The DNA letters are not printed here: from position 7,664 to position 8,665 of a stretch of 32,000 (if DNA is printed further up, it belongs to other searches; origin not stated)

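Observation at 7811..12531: Type II R-M pair translationally coupled to a TIR/SEFIR-like gene and a HEPN (TIGR02391) gene: candidate composite defence operon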

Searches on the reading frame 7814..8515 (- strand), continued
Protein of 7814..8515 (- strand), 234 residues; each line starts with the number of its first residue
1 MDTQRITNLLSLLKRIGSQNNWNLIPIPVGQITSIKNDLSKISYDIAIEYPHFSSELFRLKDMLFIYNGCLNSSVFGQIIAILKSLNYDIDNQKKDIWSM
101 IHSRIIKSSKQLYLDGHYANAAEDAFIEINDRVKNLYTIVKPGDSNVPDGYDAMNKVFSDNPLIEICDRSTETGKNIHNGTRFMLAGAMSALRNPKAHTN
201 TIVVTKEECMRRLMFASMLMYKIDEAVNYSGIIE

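Call 48: fold_search(model_id=the predicted structure, library=pdb)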
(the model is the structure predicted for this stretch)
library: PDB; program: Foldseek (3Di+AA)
matches with E <= 10: 92; with E <= 0.001: 0
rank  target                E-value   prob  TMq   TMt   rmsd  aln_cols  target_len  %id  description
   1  6ff6                  1.1e+00  0.25  0.30  0.31  15.9       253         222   11  Crystal structure of novel repeat protein BRIC1 (released 2018-09-05)
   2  6tug_A                1.6e+00  0.15  0.27  0.18  12.7       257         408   12  Enterococcus italicus Csm6 bound to cyclic hexa-2'-fluoro-hexa-dAMP (released 2020-02-26)
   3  9b9m_B                1.8e+00  0.05  0.16  0.12  20.6       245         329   12  Crystal structure of iron-bound FlcD from Pseudomonas aeruginosa (released 2024-07-31)
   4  4fye                  2.0e+00  0.08  0.20  0.09  21.2       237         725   12  Crystal structure of a Legionella phosphoinositide phosphatase, SidF (released 2012-08-22)
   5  1st6                  2.1e+00  0.06  0.18  0.06  21.9       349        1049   13  Crystal structure of a cytoskeletal protein (released 2004-08-03)
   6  9b9m_C                2.3e+00  0.05  0.16  0.12  20.6       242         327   10  Crystal structure of iron-bound FlcD from Pseudomonas aeruginosa (released 2024-07-31)
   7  8qad                  2.5e+00  0.07  0.14  0.20  21.8       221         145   10  X-ray crystal structure of a de novo designed single-chain antiparallel 6-helix coiled-coil alpha-helical barrel, sc-apC (released 2024-07-03)
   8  8ywf_R                2.5e+00  0.07  0.18  0.12  20.9       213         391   10  Cryo-EM structure of GLP1 complex bound with Retatrutide (released 2025-04-16)
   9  8hdp_R                2.5e+00  0.03  0.15  0.13  21.1       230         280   11  Structure of A2BR bound to endogenous agonists adenosine (released 2023-01-18)
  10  6a1d                  2.6e+00  0.04  0.15  0.09  18.4       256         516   10  Crystal structure of a synthase 1 from Santalum album in complex with ligand (released 2019-06-12)
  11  9sob_A                2.8e+00  0.08  0.18  0.08  15.2       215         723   12  Structural Model of the Nuclear Pore Complex in Arabidopsis thaliana (released 2025-11-05)
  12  9b9m_A                2.9e+00  0.03  0.16  0.13  20.2       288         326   12  Crystal structure of iron-bound FlcD from Pseudomonas aeruginosa (released 2024-07-31)
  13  8sr8_A                3.0e+00  0.07  0.24  0.06  22.4       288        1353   12  Cryo-EM structure of TRPM2 chanzyme in the presence of EDTA (apo state) (released 2024-05-08)
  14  7mez_B                3.0e+00  0.04  0.18  0.09  21.4       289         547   10  Structure of the phosphoinositide 3-kinase p110 gamma (PIK3CG) p101 (PIK3R5) complex (released 2021-07-14)
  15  6fes_A                3.2e+00  0.16  0.31  0.21  20.4       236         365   11  Crystal structure of novel repeat protein BRIC2 fused to DARPin D12 (released 2018-09-05)
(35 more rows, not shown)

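Call 67: find_encoding_contigs(protein=P0158, flank=5000, max_places=2)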
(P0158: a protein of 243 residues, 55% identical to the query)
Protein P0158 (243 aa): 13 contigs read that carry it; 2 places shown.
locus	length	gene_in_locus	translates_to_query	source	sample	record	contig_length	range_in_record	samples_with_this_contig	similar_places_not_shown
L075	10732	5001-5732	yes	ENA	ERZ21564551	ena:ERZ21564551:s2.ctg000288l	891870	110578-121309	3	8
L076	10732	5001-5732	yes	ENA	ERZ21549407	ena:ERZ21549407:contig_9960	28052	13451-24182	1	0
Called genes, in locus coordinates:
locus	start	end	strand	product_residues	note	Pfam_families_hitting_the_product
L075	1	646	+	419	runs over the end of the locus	PF01076:Mob_Pre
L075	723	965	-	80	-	PF13443:HTH_26, PF01381:HTH_3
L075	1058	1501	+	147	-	-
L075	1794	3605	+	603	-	PF13588:HSDR_N_2, PF02384:N6_Mtase, PF01170:UPF0020 (weak), PF20473:MmeI_Mtase (weak), PF07669:Eco57I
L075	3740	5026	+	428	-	PF01420:Methylase_S (faint)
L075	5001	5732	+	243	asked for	PF09509:Hypoth_Ymh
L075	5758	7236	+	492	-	-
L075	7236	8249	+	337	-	PF28530:DUF8426, PF04471:Mrr_cat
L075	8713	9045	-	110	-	PF03050:DDE_Tnp_IS66, PF13817:DDE_Tnp_IS66_C (faint)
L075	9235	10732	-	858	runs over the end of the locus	PF13005:zf-IS66, PF03050:DDE_Tnp_IS66, PF00872:Transposase_mut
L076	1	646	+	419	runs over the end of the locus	PF01076:Mob_Pre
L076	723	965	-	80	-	PF13443:HTH_26, PF01381:HTH_3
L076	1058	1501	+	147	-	-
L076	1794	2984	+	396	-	PF13588:HSDR_N_2, PF02384:N6_Mtase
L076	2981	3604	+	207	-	PF02384:N6_Mtase, PF07669:Eco57I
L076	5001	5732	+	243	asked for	PF09509:Hypoth_Ymh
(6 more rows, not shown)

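Call 68: find_encoding_contigs(protein=P0144, flank=5000, max_places=2)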
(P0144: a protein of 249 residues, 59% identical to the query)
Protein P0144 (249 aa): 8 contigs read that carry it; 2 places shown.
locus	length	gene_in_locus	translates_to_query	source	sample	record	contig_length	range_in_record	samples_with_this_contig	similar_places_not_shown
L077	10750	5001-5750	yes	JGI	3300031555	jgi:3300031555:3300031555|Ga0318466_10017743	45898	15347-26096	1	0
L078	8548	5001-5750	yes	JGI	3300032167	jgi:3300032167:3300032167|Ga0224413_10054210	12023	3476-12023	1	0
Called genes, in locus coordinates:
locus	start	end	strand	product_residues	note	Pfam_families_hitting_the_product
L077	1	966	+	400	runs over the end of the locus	-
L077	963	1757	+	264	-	PF04055:Radical_SAM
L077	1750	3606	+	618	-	PF13588:HSDR_N_2, PF02384:N6_Mtase, PF01170:UPF0020 (weak), PF20473:MmeI_Mtase (weak), PF07669:Eco57I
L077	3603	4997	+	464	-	PF01420:Methylase_S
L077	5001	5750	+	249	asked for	PF09509:Hypoth_Ymh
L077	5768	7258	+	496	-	-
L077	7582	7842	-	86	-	-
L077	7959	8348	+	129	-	PF03965:Penicillinase_R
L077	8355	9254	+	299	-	PF05569:Peptidase_M56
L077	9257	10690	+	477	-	PF19499:DUF6034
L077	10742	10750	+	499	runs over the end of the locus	PF19499:DUF6034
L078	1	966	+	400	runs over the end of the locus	-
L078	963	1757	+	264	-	PF04055:Radical_SAM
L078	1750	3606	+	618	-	PF13588:HSDR_N_2, PF02384:N6_Mtase, PF01170:UPF0020 (weak), PF20473:MmeI_Mtase (weak), PF07669:Eco57I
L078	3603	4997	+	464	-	PF01420:Methylase_S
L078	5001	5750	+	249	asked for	PF09509:Hypoth_Ymh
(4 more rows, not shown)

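Call 69: find_encoding_contigs(protein=P0232, flank=5000, max_places=2)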
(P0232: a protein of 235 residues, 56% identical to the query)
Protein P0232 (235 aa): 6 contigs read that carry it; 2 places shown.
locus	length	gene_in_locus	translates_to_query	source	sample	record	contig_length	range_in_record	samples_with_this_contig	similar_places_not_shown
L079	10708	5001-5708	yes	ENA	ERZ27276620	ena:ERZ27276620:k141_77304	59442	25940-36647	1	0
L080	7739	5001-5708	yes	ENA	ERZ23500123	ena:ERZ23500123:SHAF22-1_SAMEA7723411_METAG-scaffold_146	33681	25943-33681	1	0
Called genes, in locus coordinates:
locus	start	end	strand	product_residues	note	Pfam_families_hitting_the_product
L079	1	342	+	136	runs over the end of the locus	PF03652:RuvX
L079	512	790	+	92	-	PF06949:DUF1292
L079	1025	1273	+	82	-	PF14198:TnpV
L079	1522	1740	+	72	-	PF13443:HTH_26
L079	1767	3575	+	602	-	PF13588:HSDR_N_2, PF02384:N6_Mtase, PF01170:UPF0020 (weak), PF20473:MmeI_Mtase (weak), PF07669:Eco57I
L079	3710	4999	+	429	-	PF01420:Methylase_S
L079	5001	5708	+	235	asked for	PF09509:Hypoth_Ymh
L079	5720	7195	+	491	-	-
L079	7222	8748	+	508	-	PF18733:HEPN_LA2681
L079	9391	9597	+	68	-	-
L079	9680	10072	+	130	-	PF06970:RepA_N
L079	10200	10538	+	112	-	PF21983:NikA-like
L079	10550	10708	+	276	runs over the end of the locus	PF02195:ParB_N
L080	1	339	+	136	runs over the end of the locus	PF03652:RuvX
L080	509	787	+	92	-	PF06949:DUF1292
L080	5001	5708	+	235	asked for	PF09509:Hypoth_Ymh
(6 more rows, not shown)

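Call 71: search_protein_families(library=padloc, max_evalue=0.001, proteins=[L057:4256-5308:+, L057:5292-5987:+, L063:6719-8197:+])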
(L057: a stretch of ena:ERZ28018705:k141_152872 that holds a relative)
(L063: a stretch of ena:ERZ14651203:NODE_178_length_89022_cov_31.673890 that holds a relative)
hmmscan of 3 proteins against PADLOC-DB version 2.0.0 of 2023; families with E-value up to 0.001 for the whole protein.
L057:4256-5308:+ (350 aa): 6 families
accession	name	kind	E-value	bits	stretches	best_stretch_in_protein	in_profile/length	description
PDLC03877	NsnA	-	2.9e-67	225.6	1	13-338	32-377/385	-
PDLC04027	PD-T4-2_A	-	7.3e-39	131.8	1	35-334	43-355/363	-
PDLC03418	REase_II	-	1.5e-16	58.5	1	43-184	31-165/372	Type II restriction enzyme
PDLC04150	HEC-05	-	1.8e-06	25.1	1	32-84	10-61/583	-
PDLC04151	HEC-05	-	4.4e-05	20.4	1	29-79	25-74/600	-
PDLC02792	SspE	-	0.00018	18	1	42-72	22-51/771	SspE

L057:5292-5987:+ (231 aa): 0 families

L063:6719-8197:+ (492 aa): 1 family
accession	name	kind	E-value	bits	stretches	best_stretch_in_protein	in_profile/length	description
PDLC00733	Effector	-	2.1e-07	28.1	1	307-453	201-345/388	TIR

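Call 72: search_protein_families(library=pfam, max_evalue=0.1, proteins=[L063:6719-8197:+, L077:5768-7258:+, L079:5720-7195:+, L060:5070-5735:+, L060:6068-7246:+, L057:5292-5987:+])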
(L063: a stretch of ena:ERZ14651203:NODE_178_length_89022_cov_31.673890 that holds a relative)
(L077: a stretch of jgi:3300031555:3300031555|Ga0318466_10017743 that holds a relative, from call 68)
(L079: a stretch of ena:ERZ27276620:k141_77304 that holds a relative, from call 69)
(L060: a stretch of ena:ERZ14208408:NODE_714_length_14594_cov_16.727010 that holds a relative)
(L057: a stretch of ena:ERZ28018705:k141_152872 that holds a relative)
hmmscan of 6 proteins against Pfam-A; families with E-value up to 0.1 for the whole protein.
L063:6719-8197:+ (492 aa): 2 families
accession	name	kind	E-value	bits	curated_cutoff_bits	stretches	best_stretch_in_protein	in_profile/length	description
PF05014.21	Nuc_deoxyrib_tr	-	0.00013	22.6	28.8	1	393-450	44-103/117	Nucleoside 2-deoxyribosyltransferase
PF22662.2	Csa3_N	-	0.024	15.1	27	0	355-436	30-110/120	Csa3 CRISPR-associated Rossmann-like domain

L077:5768-7258:+ (496 aa): 4 families
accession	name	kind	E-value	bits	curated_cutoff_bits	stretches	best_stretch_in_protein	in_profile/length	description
PF25284.1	DUF7874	-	0.0018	18.8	30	1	80-171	19-108/136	Family of unknown function (DUF7874)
PF05014.21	Nuc_deoxyrib_tr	-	0.01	16.4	28.8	1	396-437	44-87/117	Nucleoside 2-deoxyribosyltransferase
PF05008.21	V-SNARE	-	0.019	15.9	25.9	0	369-394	37-62/92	Vesicle transport v-SNARE protein N-terminus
PF10137.14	CAP12-PCTIR_TIR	-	0.031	14.7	24.7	0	421-456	71-106/119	CAP12/Pycsar effector protein, TIR domain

L079:5720-7195:+ (491 aa): 1 family
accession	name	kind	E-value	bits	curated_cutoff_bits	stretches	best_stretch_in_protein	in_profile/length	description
PF05014.21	Nuc_deoxyrib_tr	-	8.8e-05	23.1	28.8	1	373-447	20-100/117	Nucleoside 2-deoxyribosyltransferase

L060:5070-5735:+ (221 aa): 2 families
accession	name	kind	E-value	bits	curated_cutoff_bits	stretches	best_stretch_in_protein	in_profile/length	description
PF14278.11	TetR_C_8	-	0.07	13.7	26.1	0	35-80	18-60/103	Transcriptional regulator C-terminal region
PF09443.16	CFC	-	0.095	13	23.2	0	97-108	12-23/35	Cripto_Frl-1_Cryptic (CFC)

L060:6068-7246:+ (392 aa): 3 families
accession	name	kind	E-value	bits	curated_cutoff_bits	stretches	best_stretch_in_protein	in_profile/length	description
PF12710.13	HAD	-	1.1e-09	39.4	27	1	18-215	3-189/189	haloacid dehalogenase-like hydrolase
PF18829.7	Importin_rep_6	-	0.00026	21.7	23.9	1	275-342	34-102/110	Importin repeat 6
PF17316.7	Perilipin_2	-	0.02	14.8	30.1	1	286-367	16-95/253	Perilipin protein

L057:5292-5987:+ (231 aa): 2 families
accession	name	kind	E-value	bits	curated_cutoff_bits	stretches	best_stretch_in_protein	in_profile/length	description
PF18737.6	HEPN_MAE_28990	-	1.8e-15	58.1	26.8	1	4-224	5-211/211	MAE_28990/MAE_18760-like HEPN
PF20742.3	DUF5580_M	-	0.0064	17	24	1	124-158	19-55/95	Family of unknown function (DUF5580) middle domain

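Call 73: find_homologous_proteins(query=L063:6719-8197:+, max_evalue=0.00001)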
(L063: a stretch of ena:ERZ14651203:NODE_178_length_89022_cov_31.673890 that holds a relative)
Query L063:6719-8197:+ (492 aa): 2158 proteins with E <= 0.00001 among 7292 candidates; the best 120 are listed.
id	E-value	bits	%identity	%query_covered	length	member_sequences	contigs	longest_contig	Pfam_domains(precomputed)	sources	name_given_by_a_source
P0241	0.0e+0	1024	92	100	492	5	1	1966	-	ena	-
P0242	0.0e+0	1018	91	100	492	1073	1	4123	-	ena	-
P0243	9.0e-290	979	88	100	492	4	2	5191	-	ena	-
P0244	4.3e-272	921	82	100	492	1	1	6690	PF05014.22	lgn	-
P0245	8.6e-270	914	81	100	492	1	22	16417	PF05014.22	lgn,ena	-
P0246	2.2e-269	912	80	100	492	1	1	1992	PF05014.22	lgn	-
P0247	4.1e-269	911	80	100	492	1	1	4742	PF05014.22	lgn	-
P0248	6.6e-269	911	80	100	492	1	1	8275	PF05014.22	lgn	-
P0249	6.8e-269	911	80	100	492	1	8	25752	PF05014.22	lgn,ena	-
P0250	1.4e-268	910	80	100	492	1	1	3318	PF05014.22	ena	-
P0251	2.0e-266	902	79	100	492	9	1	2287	PF05014.22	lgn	-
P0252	2.9e-266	902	84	100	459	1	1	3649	-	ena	-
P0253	2.1e-246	836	81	94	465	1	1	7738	-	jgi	jgi:hypothetical protein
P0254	1.6e-245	834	76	100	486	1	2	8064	PF05014.22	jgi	jgi:hypothetical protein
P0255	2.0e-239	813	72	100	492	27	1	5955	PF05014.22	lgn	-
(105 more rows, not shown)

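Call 79: search_solved_structures(query=A3, max_evalue=1)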
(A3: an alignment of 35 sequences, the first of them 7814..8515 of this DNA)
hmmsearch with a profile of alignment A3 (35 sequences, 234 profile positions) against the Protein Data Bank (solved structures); distinct sequences matched with E-value up to 1: 3.
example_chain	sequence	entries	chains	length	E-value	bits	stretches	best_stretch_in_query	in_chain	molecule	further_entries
4ifq_A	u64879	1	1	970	0.15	14.6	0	62-125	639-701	Nucleoporin NUP192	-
1dm5_A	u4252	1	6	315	0.32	13.6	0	9-59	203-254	ANNEXIN XII E105K MUTANT HOMOHEXAMER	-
1aei_A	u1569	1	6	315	0.37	13.3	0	9-59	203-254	ANNEXIN XII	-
